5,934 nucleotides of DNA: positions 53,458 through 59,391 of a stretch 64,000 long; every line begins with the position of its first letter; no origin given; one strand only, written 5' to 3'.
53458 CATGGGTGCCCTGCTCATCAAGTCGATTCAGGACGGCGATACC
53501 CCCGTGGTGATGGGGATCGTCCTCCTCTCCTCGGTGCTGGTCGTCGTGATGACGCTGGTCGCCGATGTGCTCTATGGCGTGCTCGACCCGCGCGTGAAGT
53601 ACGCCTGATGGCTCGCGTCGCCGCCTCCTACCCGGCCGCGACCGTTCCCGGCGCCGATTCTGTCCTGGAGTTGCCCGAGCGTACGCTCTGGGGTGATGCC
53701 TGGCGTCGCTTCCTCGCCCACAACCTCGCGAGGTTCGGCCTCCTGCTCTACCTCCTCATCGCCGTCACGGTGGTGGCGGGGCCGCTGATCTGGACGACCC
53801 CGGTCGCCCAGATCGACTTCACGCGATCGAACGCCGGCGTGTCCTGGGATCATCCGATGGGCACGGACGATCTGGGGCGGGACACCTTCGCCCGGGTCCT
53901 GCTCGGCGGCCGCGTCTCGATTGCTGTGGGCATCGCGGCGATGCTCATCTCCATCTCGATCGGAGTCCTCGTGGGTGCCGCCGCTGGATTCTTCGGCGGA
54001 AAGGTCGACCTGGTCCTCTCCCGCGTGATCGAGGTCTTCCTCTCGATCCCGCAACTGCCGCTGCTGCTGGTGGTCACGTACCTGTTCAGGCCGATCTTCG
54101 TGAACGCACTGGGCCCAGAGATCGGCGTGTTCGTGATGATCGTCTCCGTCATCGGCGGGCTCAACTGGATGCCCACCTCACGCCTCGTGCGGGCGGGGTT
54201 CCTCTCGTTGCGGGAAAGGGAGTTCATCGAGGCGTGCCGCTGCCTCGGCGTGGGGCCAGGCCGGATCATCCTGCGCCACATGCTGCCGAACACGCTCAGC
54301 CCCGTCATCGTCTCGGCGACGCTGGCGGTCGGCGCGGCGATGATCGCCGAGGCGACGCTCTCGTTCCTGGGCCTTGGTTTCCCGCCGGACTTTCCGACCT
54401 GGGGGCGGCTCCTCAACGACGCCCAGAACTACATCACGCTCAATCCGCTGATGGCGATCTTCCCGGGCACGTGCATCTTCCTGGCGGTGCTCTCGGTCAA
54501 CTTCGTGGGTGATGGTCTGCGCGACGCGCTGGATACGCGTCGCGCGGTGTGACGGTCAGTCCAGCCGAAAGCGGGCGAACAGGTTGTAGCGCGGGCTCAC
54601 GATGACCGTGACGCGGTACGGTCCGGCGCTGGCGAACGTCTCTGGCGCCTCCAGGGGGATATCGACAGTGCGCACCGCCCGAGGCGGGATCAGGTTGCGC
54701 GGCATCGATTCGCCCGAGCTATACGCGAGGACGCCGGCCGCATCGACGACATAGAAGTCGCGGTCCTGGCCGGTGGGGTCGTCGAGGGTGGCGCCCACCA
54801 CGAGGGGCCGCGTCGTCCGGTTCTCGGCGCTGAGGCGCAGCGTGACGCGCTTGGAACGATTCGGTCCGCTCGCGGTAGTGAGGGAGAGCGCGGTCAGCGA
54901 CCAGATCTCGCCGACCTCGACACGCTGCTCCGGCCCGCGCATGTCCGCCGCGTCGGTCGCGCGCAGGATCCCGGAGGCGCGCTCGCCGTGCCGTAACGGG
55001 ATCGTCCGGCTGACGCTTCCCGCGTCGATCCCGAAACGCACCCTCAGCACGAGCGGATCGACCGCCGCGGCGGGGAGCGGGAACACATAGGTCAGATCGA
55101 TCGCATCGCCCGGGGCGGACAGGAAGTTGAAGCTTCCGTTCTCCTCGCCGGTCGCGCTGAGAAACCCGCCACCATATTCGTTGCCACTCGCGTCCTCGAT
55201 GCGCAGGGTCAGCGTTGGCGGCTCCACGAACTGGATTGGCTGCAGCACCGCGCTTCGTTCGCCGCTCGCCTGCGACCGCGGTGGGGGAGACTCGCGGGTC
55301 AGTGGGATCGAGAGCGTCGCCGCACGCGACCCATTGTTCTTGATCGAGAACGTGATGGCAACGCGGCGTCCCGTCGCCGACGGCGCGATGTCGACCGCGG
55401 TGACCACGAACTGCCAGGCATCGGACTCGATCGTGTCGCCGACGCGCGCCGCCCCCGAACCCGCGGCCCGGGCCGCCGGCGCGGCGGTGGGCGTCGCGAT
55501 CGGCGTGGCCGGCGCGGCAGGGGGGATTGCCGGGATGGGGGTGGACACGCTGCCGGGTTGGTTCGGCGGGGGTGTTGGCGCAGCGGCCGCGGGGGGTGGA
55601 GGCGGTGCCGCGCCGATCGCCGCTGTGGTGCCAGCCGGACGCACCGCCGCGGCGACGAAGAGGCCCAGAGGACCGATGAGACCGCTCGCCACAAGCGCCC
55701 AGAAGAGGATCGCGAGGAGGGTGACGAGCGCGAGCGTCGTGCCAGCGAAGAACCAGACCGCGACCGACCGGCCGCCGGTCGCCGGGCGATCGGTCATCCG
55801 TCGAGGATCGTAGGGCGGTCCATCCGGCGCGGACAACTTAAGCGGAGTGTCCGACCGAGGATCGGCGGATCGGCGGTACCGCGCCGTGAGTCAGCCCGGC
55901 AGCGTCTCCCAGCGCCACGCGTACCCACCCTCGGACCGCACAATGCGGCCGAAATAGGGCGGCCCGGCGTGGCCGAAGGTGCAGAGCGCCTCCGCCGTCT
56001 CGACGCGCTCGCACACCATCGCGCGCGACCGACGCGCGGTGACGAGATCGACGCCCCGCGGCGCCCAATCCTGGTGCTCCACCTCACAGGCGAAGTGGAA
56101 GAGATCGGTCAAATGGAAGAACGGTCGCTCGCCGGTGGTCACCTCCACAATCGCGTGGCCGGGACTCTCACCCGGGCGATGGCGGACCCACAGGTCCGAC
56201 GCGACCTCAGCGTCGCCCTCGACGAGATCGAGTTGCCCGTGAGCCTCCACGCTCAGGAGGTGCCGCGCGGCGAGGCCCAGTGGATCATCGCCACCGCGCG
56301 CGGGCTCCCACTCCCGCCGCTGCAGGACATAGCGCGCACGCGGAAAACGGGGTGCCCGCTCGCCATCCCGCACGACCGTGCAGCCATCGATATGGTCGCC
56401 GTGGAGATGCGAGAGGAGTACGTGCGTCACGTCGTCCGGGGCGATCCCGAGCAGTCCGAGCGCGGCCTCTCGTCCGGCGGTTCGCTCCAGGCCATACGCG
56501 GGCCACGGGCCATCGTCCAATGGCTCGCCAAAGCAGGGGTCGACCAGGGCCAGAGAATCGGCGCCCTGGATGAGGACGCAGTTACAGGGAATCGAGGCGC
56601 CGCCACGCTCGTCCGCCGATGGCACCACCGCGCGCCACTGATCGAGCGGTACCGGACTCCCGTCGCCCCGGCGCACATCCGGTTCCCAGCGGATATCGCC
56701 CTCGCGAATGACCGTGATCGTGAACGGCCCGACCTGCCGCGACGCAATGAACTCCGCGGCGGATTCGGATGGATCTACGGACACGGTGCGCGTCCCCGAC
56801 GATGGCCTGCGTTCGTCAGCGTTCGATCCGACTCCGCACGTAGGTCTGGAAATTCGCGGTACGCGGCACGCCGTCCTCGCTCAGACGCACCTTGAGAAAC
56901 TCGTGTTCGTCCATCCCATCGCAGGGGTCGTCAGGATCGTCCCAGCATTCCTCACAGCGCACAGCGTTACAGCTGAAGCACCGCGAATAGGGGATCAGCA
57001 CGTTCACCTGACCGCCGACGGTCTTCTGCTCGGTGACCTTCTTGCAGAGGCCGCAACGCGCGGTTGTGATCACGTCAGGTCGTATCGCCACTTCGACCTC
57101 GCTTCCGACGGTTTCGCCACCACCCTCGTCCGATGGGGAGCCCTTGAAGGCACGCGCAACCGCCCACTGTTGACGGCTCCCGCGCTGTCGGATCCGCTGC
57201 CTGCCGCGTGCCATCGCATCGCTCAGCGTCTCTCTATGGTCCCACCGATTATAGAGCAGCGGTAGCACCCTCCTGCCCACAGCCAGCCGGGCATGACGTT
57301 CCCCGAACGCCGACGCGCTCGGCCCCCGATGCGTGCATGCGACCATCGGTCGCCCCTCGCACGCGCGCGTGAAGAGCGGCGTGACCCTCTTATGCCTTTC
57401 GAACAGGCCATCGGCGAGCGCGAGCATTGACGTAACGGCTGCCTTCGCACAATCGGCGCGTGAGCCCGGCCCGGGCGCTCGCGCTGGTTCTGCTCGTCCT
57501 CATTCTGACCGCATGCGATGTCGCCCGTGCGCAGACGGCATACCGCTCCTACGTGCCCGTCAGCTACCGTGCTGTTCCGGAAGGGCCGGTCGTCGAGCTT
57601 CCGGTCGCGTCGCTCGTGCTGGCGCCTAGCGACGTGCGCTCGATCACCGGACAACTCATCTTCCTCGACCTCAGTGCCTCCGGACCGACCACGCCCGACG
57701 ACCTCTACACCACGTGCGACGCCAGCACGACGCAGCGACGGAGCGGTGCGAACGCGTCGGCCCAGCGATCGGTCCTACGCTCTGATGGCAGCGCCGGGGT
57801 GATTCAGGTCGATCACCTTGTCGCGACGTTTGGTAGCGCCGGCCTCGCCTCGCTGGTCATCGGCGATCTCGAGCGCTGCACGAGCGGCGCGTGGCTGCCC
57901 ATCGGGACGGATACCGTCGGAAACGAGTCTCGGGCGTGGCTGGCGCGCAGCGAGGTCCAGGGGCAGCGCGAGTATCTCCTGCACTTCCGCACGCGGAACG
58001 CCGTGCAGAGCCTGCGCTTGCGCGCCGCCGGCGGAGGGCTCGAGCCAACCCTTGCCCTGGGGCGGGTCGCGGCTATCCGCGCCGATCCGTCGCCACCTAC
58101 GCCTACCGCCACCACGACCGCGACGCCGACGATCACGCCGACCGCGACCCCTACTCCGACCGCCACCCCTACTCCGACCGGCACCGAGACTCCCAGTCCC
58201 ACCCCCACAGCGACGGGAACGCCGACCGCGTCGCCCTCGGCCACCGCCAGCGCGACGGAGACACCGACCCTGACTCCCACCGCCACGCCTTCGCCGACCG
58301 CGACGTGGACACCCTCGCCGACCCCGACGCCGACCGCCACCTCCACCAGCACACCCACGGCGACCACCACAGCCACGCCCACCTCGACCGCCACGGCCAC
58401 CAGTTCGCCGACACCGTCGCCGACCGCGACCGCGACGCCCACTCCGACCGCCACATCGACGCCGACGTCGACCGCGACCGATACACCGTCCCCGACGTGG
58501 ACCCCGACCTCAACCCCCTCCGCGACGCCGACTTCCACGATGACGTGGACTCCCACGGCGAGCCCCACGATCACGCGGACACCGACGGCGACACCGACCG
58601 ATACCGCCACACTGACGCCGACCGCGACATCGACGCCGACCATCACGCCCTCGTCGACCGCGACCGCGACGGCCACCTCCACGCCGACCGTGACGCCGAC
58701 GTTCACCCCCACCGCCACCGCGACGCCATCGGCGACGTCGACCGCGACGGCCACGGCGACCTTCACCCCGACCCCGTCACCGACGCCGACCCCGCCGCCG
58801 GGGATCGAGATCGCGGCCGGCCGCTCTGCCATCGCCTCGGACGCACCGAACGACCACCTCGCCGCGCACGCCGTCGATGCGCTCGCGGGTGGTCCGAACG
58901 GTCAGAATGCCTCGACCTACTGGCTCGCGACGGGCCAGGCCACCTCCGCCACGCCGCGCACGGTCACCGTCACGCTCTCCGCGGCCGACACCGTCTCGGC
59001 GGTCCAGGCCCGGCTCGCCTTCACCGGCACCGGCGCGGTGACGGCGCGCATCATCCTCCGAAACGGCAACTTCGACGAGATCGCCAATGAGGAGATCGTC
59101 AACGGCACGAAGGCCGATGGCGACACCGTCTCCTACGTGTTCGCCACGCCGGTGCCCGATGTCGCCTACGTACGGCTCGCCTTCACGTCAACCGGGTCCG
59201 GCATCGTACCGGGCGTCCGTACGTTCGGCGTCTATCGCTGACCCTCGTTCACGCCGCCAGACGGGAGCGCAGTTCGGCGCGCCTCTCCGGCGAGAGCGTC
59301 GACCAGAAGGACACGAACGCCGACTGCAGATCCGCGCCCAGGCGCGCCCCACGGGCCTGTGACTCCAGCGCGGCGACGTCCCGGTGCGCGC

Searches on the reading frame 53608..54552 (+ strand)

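Call 38: search_protein_families(library=pfam, proteins=[window:53608-54552:+], max_evalue=0.001)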
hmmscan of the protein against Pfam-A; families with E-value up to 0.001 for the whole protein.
window:53608-54552:+ (314 aa): 2 families
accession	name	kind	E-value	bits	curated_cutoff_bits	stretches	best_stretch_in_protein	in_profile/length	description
PF00528.27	BPD_transp_1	-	1.1e-28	100.6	26.4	1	119-312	1-182/184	Binding-protein-dependent transport system inner membrane component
PF12911.12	OppC_N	-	3.5e-10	40.1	23.9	1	26-75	1-50/53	N-terminal TM domain of oligopeptide transport permease C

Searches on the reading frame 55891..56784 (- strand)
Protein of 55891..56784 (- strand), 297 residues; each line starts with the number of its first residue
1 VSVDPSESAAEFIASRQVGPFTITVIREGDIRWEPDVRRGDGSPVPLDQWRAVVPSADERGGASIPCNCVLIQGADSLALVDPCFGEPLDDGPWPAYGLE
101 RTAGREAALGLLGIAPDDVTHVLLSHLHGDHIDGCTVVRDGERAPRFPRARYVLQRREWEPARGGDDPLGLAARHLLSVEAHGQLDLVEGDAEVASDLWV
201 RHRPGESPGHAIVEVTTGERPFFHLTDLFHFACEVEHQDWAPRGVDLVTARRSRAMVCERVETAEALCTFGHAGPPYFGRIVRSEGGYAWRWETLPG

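Call 38: search_protein_families(library=pfam, proteins=[window:55891-56784:-], max_evalue=0.001)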
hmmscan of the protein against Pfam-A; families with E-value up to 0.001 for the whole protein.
window:55891-56784:- (297 aa): 2 families
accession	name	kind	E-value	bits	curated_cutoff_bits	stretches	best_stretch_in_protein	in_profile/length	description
PF00753.33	Lactamase_B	-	9.2e-12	45.7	22.7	1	66-235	5-157/196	Metallo-beta-lactamase superfamily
PF12706.13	Lactamase_B_2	-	0.00016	21.8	27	1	114-235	26-150/200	Beta-lactamase superfamily domain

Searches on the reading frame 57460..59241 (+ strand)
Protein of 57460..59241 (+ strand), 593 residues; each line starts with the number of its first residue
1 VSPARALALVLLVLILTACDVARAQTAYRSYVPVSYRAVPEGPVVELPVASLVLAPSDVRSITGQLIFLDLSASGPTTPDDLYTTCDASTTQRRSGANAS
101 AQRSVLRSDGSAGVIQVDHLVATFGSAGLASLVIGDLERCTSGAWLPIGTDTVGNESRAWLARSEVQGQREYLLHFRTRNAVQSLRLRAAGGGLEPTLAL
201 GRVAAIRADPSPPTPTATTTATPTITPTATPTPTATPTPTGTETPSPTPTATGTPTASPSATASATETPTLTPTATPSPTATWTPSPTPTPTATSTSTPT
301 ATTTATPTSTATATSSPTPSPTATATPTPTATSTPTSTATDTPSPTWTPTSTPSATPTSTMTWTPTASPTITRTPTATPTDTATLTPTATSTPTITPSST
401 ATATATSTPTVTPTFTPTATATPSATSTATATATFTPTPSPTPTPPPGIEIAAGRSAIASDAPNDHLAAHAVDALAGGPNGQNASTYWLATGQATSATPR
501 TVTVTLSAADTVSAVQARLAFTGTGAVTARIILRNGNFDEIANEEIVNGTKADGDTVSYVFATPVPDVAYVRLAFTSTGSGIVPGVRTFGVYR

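Call 5: search_protein_families(library=pfam, proteins=[window:57460-59241:+], max_evalue=1)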
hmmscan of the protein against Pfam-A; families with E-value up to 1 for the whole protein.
window:57460-59241:+ (593 aa): 0 families
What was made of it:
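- On UmuD / S24 LexA-like proteins: No Pfam match (call 5).
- Tried and rejected: Pfam (call 5), NCBIfam (41), PHROGs (42; one meaningless hit at E 0.067), PADLOC (82), a profile search of PDB sequences (43) and Foldseek against the PDB (49) all found nothing.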
